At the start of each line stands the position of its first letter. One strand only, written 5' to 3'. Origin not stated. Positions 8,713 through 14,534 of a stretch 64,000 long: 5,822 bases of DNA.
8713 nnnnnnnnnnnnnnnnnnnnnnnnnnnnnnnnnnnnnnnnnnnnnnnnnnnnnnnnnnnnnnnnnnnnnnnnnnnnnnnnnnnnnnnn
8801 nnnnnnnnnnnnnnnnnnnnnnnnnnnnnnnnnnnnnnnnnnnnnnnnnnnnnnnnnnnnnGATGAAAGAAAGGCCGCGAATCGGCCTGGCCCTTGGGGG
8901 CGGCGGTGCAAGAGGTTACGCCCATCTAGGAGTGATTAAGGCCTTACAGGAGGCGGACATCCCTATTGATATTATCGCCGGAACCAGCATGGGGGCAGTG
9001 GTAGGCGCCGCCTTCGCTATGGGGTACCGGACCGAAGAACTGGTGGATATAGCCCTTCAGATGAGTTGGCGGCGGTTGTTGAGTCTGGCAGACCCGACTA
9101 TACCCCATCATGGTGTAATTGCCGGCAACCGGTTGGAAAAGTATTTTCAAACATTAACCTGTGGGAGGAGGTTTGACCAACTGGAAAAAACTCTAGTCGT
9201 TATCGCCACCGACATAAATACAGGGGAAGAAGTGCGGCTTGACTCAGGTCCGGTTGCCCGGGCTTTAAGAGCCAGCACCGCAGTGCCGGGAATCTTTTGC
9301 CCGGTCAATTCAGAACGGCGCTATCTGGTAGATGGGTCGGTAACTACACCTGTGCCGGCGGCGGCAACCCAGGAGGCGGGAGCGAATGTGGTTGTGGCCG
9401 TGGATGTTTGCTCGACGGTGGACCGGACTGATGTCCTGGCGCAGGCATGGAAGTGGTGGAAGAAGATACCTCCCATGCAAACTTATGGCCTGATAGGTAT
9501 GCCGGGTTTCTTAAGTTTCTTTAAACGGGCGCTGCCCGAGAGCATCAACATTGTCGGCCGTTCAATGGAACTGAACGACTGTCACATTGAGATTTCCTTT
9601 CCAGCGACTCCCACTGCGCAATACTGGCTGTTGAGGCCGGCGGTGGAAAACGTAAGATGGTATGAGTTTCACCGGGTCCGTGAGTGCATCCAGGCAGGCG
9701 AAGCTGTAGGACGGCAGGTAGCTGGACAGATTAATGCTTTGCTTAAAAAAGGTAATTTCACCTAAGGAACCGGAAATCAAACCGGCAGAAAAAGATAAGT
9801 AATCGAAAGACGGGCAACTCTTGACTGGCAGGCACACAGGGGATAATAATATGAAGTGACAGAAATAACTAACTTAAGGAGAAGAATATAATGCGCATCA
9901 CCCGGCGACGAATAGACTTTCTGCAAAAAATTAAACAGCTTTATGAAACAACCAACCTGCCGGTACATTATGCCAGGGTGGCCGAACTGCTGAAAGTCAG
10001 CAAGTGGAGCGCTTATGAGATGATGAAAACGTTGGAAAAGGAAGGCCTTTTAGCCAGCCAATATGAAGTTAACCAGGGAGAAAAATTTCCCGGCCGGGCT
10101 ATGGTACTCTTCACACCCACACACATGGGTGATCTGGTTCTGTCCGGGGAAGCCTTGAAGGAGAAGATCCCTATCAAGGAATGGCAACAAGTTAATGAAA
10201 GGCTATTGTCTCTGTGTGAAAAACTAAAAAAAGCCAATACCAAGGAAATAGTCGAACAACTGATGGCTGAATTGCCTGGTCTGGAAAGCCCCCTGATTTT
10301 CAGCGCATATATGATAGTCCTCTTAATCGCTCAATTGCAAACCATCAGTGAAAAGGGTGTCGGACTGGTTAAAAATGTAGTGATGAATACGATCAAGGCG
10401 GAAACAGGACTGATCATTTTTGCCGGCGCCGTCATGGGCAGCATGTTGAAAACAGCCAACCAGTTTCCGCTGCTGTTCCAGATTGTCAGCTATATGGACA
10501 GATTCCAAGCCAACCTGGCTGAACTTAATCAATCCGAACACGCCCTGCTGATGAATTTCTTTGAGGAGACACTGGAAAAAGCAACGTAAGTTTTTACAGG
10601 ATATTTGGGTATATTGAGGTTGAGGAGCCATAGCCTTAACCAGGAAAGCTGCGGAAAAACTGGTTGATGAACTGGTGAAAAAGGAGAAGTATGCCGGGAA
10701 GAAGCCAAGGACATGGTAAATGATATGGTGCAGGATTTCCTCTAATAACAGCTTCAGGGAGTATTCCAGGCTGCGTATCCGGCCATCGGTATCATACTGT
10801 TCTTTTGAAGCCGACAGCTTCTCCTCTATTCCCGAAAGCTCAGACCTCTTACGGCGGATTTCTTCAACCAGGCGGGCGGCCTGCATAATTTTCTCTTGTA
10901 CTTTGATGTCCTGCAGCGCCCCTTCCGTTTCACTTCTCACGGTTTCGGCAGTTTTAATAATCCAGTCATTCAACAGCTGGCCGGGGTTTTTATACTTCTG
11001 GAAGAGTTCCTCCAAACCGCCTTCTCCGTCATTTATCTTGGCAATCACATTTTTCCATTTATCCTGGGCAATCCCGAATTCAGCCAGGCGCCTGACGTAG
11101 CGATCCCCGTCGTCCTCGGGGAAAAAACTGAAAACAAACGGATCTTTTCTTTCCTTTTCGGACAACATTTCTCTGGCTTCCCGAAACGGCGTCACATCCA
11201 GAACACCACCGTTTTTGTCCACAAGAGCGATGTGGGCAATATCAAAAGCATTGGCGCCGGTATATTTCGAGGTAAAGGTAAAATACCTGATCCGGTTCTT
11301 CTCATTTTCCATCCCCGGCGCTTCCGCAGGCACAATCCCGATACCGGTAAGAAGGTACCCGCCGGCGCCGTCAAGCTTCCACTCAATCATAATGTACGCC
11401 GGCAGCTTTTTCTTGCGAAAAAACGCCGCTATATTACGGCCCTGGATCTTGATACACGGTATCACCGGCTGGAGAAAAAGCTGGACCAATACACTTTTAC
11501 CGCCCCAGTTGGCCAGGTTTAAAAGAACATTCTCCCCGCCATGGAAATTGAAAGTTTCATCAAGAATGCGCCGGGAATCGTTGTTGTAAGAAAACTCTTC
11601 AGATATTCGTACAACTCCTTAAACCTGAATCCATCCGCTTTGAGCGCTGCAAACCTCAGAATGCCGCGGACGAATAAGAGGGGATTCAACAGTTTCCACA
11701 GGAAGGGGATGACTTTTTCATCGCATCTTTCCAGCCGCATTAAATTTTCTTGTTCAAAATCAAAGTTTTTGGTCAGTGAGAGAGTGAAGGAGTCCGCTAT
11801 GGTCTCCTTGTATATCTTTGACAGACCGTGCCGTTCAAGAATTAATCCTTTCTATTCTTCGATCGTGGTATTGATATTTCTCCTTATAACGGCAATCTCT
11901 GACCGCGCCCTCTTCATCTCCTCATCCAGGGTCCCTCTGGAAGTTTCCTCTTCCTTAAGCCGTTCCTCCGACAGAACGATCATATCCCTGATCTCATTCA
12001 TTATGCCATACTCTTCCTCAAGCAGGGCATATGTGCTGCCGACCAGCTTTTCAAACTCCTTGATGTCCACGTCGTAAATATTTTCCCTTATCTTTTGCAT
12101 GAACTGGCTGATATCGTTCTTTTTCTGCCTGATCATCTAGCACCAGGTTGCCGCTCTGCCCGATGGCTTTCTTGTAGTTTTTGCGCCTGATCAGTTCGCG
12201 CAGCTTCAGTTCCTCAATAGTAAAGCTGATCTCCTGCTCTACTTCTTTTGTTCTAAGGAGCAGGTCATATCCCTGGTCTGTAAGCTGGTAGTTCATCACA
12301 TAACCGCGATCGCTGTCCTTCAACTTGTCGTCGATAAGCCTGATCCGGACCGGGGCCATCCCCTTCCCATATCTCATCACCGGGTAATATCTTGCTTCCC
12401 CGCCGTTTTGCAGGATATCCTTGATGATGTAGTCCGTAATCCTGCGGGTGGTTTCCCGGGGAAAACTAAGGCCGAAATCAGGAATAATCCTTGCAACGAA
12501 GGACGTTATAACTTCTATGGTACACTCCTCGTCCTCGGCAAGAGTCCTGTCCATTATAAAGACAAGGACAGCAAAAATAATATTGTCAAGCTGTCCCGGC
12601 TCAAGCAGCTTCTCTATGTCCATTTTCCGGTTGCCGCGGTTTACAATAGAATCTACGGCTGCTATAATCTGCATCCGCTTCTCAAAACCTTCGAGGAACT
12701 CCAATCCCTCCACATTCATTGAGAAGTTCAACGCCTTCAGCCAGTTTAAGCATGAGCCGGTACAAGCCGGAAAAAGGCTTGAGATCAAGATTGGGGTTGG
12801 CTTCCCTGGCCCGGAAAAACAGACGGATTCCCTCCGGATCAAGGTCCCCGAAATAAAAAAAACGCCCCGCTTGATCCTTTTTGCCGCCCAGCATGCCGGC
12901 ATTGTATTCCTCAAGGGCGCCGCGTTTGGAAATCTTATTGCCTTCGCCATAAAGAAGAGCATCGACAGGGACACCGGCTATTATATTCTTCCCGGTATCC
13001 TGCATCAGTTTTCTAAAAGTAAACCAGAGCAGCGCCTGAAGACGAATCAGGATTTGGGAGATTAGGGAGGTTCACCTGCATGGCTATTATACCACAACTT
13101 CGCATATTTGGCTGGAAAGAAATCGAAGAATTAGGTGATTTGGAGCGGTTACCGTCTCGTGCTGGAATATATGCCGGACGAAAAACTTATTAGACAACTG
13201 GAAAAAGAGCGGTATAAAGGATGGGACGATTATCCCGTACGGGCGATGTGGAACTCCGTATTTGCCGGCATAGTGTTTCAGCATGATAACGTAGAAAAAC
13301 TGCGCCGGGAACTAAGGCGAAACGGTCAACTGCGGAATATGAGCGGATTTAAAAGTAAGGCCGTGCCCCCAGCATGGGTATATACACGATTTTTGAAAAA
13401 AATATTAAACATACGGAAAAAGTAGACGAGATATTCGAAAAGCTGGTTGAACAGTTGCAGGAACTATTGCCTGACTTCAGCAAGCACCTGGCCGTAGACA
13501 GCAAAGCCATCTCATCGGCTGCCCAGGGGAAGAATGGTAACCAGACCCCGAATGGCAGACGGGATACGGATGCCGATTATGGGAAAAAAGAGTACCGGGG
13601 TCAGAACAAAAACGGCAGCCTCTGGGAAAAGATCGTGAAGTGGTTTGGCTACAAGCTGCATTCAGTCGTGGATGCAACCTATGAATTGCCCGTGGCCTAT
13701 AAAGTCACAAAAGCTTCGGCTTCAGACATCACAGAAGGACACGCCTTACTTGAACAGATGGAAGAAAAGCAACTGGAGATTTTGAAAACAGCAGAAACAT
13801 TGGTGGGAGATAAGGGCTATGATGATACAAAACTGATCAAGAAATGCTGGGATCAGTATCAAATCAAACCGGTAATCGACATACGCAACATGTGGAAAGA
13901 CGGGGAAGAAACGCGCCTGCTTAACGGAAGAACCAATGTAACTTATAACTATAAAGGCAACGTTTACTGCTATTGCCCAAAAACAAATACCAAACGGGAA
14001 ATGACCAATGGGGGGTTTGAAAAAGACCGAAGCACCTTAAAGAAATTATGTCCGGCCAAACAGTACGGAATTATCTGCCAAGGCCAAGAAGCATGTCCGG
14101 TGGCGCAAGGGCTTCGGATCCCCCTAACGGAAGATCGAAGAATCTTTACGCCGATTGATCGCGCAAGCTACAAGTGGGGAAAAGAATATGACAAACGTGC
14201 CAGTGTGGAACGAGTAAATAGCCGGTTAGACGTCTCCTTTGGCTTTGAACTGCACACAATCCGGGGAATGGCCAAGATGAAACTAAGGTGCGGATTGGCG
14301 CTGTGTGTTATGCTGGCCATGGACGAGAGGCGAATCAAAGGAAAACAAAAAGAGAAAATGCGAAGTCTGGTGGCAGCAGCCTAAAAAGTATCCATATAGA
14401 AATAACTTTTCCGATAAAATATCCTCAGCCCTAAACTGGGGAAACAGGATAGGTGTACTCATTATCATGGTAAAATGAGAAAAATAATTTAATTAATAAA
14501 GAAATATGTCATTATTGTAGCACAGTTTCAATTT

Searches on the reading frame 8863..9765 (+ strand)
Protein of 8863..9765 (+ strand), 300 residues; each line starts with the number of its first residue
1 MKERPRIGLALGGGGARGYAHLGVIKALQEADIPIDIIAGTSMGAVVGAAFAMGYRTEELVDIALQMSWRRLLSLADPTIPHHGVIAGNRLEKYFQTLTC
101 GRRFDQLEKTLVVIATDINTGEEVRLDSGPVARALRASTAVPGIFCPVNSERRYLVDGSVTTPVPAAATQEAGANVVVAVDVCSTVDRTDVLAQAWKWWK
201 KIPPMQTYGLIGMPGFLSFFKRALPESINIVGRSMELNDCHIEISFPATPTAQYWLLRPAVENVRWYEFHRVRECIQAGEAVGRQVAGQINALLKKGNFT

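Call 49: search_protein_families(library=padloc, proteins=[window:8863-9765:+], max_evalue=0.001)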
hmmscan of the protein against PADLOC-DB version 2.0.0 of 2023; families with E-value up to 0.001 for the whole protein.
window:8863-9765:+ (300 aa): 3 families
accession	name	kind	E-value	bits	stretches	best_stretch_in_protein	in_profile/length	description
PDLC00755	Effector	-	7.5e-08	29.9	1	9-123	14-126/311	Phospholipase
PDLC00758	Effector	-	7.7e-08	30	1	9-66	9-72/331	Phospholipase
PDLC00757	Effector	-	2.7e-05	21.7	1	9-64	13-73/331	Phospholipase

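Call 50: search_protein_families(library=pfam, proteins=[window:8863-9765:+], max_evalue=0.001)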
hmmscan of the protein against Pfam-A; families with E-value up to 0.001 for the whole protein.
window:8863-9765:+ (300 aa): 1 family
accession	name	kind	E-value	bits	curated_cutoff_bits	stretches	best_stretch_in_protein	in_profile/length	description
PF01734.28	Patatin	-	7.2e-29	101.8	27.7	1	9-167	1-188/191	Patatin-like phospholipase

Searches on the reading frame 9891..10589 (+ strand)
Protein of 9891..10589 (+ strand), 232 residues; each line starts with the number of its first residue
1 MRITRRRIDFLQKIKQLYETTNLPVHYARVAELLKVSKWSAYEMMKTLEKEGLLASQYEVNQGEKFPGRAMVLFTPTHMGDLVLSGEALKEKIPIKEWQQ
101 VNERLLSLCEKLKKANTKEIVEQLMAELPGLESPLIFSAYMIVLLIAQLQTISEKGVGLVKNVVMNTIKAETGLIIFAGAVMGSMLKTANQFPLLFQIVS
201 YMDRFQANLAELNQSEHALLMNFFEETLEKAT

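Call 49: search_protein_families(library=padloc, proteins=[window:9891-10589:+], max_evalue=0.001)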
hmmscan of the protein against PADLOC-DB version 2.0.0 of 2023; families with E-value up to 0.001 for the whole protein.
window:9891-10589:+ (232 aa): 0 families

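Call 50: search_protein_families(library=pfam, proteins=[window:9891-10589:+], max_evalue=0.001)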
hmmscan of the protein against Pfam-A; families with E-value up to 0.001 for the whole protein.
window:9891-10589:+ (232 aa): 1 family
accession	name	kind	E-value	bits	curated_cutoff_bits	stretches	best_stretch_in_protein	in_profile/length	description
PF01325.25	Fe_dep_repress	-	4.6e-05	24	26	1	9-55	8-53/60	Iron dependent repressor, N-terminal DNA binding domain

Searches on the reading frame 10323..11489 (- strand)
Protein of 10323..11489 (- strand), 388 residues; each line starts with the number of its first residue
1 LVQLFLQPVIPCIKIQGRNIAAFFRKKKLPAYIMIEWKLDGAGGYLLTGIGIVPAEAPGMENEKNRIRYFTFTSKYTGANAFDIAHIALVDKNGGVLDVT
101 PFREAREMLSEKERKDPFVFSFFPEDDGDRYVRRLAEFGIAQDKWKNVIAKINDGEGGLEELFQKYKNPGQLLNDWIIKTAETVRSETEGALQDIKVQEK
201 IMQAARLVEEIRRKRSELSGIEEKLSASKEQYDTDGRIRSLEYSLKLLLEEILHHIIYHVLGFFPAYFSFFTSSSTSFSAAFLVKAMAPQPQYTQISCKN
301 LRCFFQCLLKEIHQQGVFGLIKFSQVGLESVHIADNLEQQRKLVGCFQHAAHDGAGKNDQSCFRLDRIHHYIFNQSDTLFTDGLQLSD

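Call 49: search_protein_families(library=padloc, proteins=[window:10323-11489:-], max_evalue=0.001)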
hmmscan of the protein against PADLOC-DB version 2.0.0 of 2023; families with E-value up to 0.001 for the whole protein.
window:10323-11489:- (388 aa): 5 families
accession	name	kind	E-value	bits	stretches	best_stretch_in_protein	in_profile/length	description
PDLC00583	JetC3|JetC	-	1.8e-30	103.6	1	14-182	61-230/1471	DUF3584 domain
PDLC00582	JetC3|JetC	-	5.1e-10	35.8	1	2-232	47-266/1472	DUF3584 domain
PDLC00585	JetC3|JetC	-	1e-08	31.2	1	2-198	47-227/1457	DUF3584 domain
PDLC00586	JetC3|JetC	-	3.5e-06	22.7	1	32-194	89-250/1486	DUF3584 domain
PDLC00581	JetC3|JetC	-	0.00037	16.4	0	4-176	49-228/1473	DUF3584 domain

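Call 50: search_protein_families(library=pfam, proteins=[window:10323-11489:-], max_evalue=0.001)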
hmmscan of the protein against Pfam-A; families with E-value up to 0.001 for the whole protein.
window:10323-11489:- (388 aa): 0 families

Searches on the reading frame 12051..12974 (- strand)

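Call 49: search_protein_families(library=padloc, proteins=[window:12051-12974:-], max_evalue=0.001)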
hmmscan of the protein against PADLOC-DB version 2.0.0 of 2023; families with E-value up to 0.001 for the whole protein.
window:12051-12974:- (307 aa): 7 families
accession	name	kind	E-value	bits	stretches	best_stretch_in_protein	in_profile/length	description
PDLC00562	JetA3|JetA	-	1.1e-100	335.9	1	89-278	4-193/536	Unknown function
PDLC00561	JetA3|JetA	-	3.9e-29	99.7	1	91-273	3-189/539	Unknown function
PDLC00558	JetA3|JetA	-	1.1e-19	68.5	1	92-287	3-192/511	Unknown function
PDLC00568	JetA3|JetA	-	3.2e-15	54.2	1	86-279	3-195/531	Unknown function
PDLC00565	JetA3|JetA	-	3e-13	47.2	1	95-278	6-186/498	Unknown function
PDLC00560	JetA3|JetA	-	6e-13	46.5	1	131-269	51-186/511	Unknown function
PDLC00566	JetA3|JetA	-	1.6e-08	31.9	1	91-288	7-202/503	Unknown function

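Call 50: search_protein_families(library=pfam, proteins=[window:12051-12974:-], max_evalue=0.001)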
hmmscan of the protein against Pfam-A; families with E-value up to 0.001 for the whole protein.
window:12051-12974:- (307 aa): 0 families

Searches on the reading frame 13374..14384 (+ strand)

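Call 10: search_protein_families(library=pfam, proteins=[window:13374-14384:+], max_evalue=0.01)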
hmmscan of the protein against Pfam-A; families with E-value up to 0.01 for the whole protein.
window:13374-14384:+ (336 aa): 3 families
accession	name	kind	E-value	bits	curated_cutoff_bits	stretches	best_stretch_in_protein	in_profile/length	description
PF01609.27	DDE_Tnp_1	-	1.1e-17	64.9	23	1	36-313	4-198/200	Transposase DDE domain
PF13612.12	DDE_Tnp_1_3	-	0.00036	21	27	1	90-175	42-116/155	Transposase DDE domain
PF13751.12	DDE_Tnp_1_6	-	0.00079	20.1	25.1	1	263-312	68-118/125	Transposase DDE domain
